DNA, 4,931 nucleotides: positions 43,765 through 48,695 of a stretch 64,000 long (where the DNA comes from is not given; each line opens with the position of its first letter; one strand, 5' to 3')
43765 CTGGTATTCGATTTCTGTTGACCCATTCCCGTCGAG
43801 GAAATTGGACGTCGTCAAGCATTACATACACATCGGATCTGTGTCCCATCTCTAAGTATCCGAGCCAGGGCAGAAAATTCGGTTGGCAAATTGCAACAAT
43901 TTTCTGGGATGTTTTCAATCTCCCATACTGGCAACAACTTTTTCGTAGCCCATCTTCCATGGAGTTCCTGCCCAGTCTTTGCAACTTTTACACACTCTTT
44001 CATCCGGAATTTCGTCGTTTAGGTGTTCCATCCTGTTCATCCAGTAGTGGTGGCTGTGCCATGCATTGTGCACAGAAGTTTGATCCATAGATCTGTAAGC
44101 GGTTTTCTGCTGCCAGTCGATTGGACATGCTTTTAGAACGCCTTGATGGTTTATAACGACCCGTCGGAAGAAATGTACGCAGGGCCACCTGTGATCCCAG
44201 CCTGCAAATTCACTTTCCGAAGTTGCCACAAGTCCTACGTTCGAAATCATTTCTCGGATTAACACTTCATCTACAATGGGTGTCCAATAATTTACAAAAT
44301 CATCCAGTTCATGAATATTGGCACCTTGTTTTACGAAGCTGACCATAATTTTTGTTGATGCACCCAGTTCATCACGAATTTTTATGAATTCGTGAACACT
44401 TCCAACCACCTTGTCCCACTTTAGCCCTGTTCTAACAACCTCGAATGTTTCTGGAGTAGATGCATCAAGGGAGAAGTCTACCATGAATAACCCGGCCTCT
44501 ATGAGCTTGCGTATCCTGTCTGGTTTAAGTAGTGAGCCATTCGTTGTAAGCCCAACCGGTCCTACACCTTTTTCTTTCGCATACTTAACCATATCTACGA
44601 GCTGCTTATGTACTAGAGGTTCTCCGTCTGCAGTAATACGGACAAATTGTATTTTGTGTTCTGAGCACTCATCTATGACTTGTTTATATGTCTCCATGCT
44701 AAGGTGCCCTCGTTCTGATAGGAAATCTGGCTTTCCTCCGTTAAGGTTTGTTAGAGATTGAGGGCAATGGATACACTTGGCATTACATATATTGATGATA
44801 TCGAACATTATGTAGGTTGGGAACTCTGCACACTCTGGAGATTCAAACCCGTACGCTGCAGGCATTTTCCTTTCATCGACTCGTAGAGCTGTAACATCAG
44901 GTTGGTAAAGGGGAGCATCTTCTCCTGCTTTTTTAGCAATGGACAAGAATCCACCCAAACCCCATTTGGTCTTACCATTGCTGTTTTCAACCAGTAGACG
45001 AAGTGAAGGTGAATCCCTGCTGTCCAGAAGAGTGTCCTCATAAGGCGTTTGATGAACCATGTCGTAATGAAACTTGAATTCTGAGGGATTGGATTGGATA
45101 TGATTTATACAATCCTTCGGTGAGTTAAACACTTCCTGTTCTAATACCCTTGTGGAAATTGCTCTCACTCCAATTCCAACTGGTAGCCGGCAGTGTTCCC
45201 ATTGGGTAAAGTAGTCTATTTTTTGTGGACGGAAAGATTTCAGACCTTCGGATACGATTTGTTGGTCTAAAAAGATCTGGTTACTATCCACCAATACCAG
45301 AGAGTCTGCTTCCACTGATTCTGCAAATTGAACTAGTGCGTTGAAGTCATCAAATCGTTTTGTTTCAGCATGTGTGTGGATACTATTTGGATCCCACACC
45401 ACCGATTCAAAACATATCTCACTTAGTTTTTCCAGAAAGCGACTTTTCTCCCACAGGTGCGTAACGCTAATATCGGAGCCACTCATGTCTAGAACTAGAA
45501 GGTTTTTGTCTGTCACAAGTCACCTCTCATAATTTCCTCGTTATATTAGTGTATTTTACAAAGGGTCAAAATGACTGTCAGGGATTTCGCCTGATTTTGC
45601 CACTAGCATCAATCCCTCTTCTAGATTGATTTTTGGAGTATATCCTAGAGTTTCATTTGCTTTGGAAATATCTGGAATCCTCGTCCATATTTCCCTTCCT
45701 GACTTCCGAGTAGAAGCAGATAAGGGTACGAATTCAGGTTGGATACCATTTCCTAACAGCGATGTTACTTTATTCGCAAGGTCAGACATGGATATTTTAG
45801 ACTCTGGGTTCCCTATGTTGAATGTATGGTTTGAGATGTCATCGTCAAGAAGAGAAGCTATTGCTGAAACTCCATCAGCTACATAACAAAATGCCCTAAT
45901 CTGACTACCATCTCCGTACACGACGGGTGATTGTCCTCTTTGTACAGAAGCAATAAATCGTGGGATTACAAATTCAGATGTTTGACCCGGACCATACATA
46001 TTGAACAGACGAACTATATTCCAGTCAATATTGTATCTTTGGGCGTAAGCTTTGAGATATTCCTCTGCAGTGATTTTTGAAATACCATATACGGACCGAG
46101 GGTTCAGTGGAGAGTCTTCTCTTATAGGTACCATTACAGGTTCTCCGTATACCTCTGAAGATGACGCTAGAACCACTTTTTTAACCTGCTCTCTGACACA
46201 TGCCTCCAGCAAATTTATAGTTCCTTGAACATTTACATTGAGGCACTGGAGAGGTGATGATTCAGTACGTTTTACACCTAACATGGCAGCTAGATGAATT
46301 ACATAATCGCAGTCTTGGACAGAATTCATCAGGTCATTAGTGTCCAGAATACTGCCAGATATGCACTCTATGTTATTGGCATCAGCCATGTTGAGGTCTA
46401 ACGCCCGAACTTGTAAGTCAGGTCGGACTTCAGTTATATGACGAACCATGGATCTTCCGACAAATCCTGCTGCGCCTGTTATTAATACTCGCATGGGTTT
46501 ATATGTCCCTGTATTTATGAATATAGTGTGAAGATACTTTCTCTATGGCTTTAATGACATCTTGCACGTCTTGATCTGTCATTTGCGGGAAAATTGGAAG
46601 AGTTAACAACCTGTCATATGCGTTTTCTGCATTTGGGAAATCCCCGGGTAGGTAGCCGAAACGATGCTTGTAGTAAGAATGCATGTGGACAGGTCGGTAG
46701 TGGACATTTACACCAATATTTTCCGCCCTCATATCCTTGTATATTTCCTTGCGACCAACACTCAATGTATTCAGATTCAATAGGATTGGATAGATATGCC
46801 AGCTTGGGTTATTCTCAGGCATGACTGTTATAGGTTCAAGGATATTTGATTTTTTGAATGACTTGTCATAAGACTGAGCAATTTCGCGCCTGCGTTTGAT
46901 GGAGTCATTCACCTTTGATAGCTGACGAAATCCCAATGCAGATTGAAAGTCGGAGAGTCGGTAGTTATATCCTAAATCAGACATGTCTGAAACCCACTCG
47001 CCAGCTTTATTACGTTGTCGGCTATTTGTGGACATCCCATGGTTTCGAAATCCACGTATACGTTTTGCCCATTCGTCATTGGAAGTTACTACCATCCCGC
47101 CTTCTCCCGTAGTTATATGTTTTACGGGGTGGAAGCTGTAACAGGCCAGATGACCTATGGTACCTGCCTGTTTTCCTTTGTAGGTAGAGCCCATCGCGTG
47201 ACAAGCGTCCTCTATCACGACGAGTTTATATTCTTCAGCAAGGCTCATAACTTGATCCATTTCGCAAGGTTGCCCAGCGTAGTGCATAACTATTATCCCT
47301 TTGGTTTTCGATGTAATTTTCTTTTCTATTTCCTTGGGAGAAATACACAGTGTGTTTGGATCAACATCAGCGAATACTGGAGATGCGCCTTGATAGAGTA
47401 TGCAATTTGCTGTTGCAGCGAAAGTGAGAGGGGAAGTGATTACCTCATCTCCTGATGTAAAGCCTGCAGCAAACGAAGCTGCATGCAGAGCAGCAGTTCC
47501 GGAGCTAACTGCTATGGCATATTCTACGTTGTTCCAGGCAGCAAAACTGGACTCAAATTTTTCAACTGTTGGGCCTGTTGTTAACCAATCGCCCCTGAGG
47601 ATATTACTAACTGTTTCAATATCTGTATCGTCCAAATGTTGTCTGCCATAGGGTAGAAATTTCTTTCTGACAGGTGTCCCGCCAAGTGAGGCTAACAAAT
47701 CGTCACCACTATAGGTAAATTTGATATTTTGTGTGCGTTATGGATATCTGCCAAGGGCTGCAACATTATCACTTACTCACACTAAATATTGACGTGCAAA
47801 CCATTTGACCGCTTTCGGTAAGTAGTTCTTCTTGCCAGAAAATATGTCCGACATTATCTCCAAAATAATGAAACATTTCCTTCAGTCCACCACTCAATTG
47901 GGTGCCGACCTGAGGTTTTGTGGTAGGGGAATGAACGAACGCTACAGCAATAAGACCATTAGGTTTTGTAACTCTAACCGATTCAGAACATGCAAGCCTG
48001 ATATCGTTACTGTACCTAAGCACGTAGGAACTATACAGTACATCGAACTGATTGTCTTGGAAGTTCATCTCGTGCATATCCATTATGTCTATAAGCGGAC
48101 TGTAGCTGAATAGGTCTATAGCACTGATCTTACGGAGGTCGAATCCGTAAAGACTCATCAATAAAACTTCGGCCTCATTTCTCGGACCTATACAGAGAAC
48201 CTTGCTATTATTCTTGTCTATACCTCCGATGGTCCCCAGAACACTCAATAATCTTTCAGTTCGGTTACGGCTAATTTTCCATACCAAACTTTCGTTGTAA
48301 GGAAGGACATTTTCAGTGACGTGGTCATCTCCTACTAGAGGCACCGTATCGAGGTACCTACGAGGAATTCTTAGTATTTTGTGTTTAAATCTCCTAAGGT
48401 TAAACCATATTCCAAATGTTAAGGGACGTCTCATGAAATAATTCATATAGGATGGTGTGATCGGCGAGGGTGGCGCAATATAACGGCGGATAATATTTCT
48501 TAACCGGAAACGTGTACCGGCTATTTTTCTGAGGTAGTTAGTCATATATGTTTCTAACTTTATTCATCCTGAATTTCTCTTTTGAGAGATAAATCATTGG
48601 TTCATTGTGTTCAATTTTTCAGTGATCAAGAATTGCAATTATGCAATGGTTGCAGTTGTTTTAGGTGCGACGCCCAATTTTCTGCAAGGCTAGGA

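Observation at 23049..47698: Three separate nonulosonic-acid (sialic-acid-like) synthesis and activation modules in one operon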

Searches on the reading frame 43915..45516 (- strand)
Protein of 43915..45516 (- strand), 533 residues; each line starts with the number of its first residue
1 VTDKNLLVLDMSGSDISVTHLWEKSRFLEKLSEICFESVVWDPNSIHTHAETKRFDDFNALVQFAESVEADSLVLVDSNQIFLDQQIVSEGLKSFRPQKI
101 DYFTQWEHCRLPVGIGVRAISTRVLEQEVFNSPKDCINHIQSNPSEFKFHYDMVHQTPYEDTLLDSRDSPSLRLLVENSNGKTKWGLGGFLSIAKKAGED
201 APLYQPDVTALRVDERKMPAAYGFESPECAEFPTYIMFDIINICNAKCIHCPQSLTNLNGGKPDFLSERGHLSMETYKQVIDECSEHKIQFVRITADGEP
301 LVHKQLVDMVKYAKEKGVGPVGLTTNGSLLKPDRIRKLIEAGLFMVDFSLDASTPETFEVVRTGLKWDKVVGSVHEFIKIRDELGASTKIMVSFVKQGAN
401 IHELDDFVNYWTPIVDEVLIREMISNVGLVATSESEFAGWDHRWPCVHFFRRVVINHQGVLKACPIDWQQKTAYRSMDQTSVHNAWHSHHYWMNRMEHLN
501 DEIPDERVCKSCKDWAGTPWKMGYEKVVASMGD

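Call 5: search_protein_families(library=pfam, proteins=[window:43915-45516:-])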
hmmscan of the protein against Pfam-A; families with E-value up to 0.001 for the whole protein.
window:43915-45516:- (533 aa): 1 family
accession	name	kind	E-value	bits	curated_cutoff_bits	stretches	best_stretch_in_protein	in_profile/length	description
PF04055.27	Radical_SAM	-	1.6e-16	61.4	29.5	1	240-379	3-138/166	Radical SAM superfamily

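Call 7: search_protein_families(library=ncbifam, proteins=[window:43915-45516:-], max_evalue=0.0001)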
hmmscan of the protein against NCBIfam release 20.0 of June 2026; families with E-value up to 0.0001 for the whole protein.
window:43915-45516:- (533 aa): 38 families (the best 25 are shown)
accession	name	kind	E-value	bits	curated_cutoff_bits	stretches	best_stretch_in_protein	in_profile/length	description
TIGR04317.1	W_rSAM_matur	equivalog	1.2e-23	83.8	380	1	235-424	5-185/349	tungsten cofactor oxidoreductase radical SAM maturase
TIGR02666.1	moaA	equivalog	8.5e-22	77.5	284.05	1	239-411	15-180/336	GTP 3',8-cyclase MoaA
TIGR04321.1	spiroSPASM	subfamily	2e-20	73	250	1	228-515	225-505/510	spiro-SPASM protein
TIGR02668.1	moaA_archaeal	equivalog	9.3e-20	70.8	325.25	1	240-413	16-175/303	GTP 3',8-cyclase MoaA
NF033640.1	N_Twi_rSAM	subfamily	2.7e-19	69.6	170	1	231-411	108-295/398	twitch domain-containing radical SAM protein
TIGR04311.1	rSAM_Geo_metal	subfamily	2.4e-18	66.4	400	1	232-410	1-173/423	radical SAM/SPASM family putative metalloenzyme maturase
NF001199.0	PRK00164.2-1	equivalog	1.9e-17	63.4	231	1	239-414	17-175/308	GTP 3',8-cyclase MoaA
TIGR03962.1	mycofact_rSAM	equivalog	2.8e-16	59.6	265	1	232-408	10-170/339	mycofactocin radical SAM maturase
TIGR04545.1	rSAM_ahbD_hemeb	equivalog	2.6e-14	53.4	500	1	236-362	2-118/339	heme b synthase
TIGR04347.1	pseudo_SAM_Halo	equivalog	5.1e-14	52.3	525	1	236-376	40-170/390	TIGR04347 family pseudo-SAM/SPASM protein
TIGR04466.1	rSAM_BlsE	equivalog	5.6e-14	52.3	400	1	235-363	4-119/327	cytosylglucuronate decarboxylase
TIGR04546.1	rSAM_ahbC_deAc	equivalog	8.5e-14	51.1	650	1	236-354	41-149/390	12,18-didecarboxysiroheme deacetylase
TIGR04055.1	rSAM_NirJ2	equivalog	1.1e-13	51.4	500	1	237-377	3-133/326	putative heme d1 biosynthesis radical SAM protein NirJ2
TIGR04054.1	rSAM_NirJ1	equivalog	2.1e-13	49.7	650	1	236-393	38-185/387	putative heme d1 biosynthesis radical SAM protein NirJ1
TIGR04053.2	TIGR04053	equivalog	2.8e-13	49.8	395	1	231-401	5-169/366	TIGR04053 family radical SAM/SPASM domain-containing protein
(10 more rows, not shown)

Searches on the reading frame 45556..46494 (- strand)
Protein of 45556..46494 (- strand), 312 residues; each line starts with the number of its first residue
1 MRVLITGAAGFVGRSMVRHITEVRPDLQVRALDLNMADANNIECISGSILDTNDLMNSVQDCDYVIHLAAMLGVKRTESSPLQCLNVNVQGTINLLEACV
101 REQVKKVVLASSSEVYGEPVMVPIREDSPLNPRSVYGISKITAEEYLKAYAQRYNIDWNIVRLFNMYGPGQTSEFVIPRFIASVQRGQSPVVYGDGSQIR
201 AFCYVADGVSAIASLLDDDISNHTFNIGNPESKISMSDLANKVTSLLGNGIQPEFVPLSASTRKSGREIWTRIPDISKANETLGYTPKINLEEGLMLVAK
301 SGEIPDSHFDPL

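Call 5: search_protein_families(library=pfam, proteins=[window:45556-46494:-])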
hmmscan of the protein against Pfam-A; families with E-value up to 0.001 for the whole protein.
window:45556-46494:- (312 aa): 8 families
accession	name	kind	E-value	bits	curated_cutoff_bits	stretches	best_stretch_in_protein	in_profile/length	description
PF01370.27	Epimerase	-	1.1e-57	195.6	20.9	1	3-228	1-240/240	NAD dependent epimerase/dehydratase family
PF16363.11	GDP_Man_Dehyd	-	1.1e-53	183.3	27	1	4-295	1-329/332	GDP-mannose 4,6 dehydratase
PF01073.25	3Beta_HSD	-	2.8e-27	95.9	22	1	4-230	1-251/280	3-beta hydroxysteroid dehydrogenase/isomerase family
PF02719.21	Polysacc_synt_2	-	1e-22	81.1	20.2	1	3-249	1-249/293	Polysaccharide biosynthesis protein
PF04321.23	RmlD_sub_bind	-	5.7e-19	68.7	27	1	1-246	1-230/287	RmlD substrate binding domain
PF07993.18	NAD_binding_4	-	3.2e-14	53.1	20.1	1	50-196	77-242/258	Male sterility protein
PF13460.12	NAD_binding_10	-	1.5e-13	51.4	27.2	1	7-165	1-145/184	NAD(P)H-binding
PF08659.16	KR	-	0.00081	19.8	22.6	0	26-113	52-137/180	KR domain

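Call 6: search_protein_families(library=ncbifam, proteins=[window:45556-46494:-], max_evalue=0.00001)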
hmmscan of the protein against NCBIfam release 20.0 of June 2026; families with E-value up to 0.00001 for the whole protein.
window:45556-46494:- (312 aa): 29 families (the best 25 are shown)
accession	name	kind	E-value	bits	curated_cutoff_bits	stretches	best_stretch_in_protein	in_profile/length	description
TIGR04180.1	EDH_00030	hypoth_equivalog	9.1e-50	169.4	475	1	3-289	1-296/297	NAD-dependent 4,6-dehydratase LegB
TIGR01181.1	dTDP_gluc_dehyt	equivalog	1.5e-47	162.3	365.1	1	2-296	1-305/321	dTDP-glucose 4,6-dehydratase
TIGR01179.1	galE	equivalog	6.6e-34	117.2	262.3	1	2-293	1-316/332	UDP-glucose 4-epimerase GalE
NF008872.0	PRK11908.1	equivalog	1.5e-29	103.1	294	1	2-296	3-329/349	bifunctional UDP-4-keto-pentose/UDP-xylose synthase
TIGR02197.1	heptose_epim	equivalog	4.8e-29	101.5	274.6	1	3-295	1-306/316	ADP-glyceromanno-heptose 6-epimerase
NF011728.1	PRK15181.1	equivalog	2.7e-24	85.8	760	1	44-296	73-331/348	Vi polysaccharide biosynthesis UDP-N-acetylglucosaminuronic acid C-4 epimerase TviC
NF007490.0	PRK10084.1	subfamily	2.3e-23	82.8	649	1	1-295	1-327/361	dTDP-glucose 4,6-dehydratase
NF043036.1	ErythonDh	equivalog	7e-23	81.3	325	1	1-165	1-178/321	D-erythronate dehydrogenase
NF007582.0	PRK10217.1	equivalog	1.4e-22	80.3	698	1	2-248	3-271/355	dTDP-glucose 4,6-dehydratase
TIGR03466.1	HpnA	hypoth_equivalog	5.5e-21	74.8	367.65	1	1-162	1-166/327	hopanoid-associated sugar epimerase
NF047922.1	GDPFucSynFcl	equivalog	9.3e-21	74.6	500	1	2-296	4-295/308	GDP-L-fucose synthase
NF005998.1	PRK08125.1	equivalog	2.3e-20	72.5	777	1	2-294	317-641/649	bifunctional UDP-4-amino-4-deoxy-L-arabinose formyltransferase/UDP-glucuronic acid oxidase ArnA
NF042423.1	oxyalk_red_Shew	equivalog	3.8e-20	72.2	580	1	2-242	10-252/331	2-alkyl-3-oxoalkanoate reductase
NF007956.0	PRK10675.1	subfamily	2.9e-18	66.1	394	1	40-285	50-312/338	UDP-glucose 4-epimerase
TIGR01214.1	rmlD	equivalog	4.3e-18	65.4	224.05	1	2-244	1-223/285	dTDP-4-dehydrorhamnose reductase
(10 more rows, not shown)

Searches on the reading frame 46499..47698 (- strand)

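Call 5: search_protein_families(library=pfam, proteins=[window:46499-47698:-])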
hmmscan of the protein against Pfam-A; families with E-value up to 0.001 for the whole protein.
window:46499-47698:- (399 aa): 4 families
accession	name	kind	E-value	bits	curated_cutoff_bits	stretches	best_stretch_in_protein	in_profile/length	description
PF01041.23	DegT_DnrJ_EryC1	-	5.1e-130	434.3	19.8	1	22-385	3-359/360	DegT/DnrJ/EryC1/StrS aminotransferase family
PF01053.26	Cys_Met_Meta_PP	-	1.5e-07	30.8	27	1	42-179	51-188/381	Cys/Met metabolism PLP-dependent enzyme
PF00155.27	Aminotran_1_2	-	1.3e-06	28.3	19.7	1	45-170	42-191/361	Aminotransferase class I and II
PF01212.27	Beta_elim_lyase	-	0.00038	20.3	27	1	42-170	31-174/288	Beta-eliminating lyase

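Call 6: search_protein_families(library=ncbifam, proteins=[window:46499-47698:-], max_evalue=0.00001)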
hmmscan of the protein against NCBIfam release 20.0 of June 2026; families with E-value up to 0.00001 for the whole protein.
window:46499-47698:- (399 aa): 13 families
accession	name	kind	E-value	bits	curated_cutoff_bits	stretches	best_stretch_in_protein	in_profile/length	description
TIGR03588.1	PseC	equivalog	2.9e-136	454.3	423.5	1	14-388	1-379/380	UDP-4-amino-4,6-dideoxy-N-acetyl-beta-L-altrosamine transaminase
NF008658.2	PRK11658.1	equivalog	1.5e-100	336.5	631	1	12-389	2-377/379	UDP-4-amino-4-deoxy-L-arabinose aminotransferase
TIGR04181.1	NHT_00031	hypoth_equivalog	4.4e-78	262.7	420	1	22-368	8-357/359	LegC family aminotransferase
NF008687.0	PRK11706.1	equivalog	1e-77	261.5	375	1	16-388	3-373/375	dTDP-4-amino-4,6-dideoxygalactose transaminase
NF011936.0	PRK15407.1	equivalog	3e-66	223.9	423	2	14-222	36-252/440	lipopolysaccharide biosynthesis protein RfbH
TIGR02379.1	ECA_wecE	subfamily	4.1e-65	220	434.85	1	23-388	10-374/376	dTDP-4-amino-4,6-dideoxy-D-glucose transaminase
TIGR04427.1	PLP_DesI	equivalog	7.4e-59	199.8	650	1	3-387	9-381/390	dTDP-4-dehydro-6-deoxyglucose aminotransferase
NF006095.0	PRK08247.1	equivalog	1.6e-06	27.1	585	1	40-172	50-181/369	methionine biosynthesis PLP-dependent protein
NF005816.0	PRK07682.1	equivalog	2e-06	26.7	620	1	57-168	88-206/390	aminotransferase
NF005817.0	PRK07683.1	equivalog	3.2e-06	26.1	575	1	60-146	90-175/387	aminotransferase A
NF006003.0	PRK08133.1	equivalog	6.5e-06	25.1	522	1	41-98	64-120/396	O-succinylhomoserine sulfhydrylase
NF009079.0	PRK12414.1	subfamily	6.8e-06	25.3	481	1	63-139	95-170/384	methionine aminotransferase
TIGR01328.1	met_gam_lyase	equivalog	7.8e-06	25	549.7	0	42-168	58-184/391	methionine gamma-lyase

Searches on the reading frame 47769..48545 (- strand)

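Call 5: search_protein_families(library=pfam, proteins=[window:47769-48545:-])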
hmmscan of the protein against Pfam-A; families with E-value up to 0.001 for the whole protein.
window:47769-48545:- (258 aa): 3 families
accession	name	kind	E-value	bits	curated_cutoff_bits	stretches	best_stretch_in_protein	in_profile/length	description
PF08241.18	Methyltransf_11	-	4.4e-09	37.3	21.2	1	154-200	48-94/95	Methyltransferase domain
PF13649.12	Methyltransf_25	-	0.00018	22.5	27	1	155-197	53-97/97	Methyltransferase domain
PF13847.12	Methyltransf_31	-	0.00039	20.6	27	1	154-204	60-112/145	Methyltransferase domain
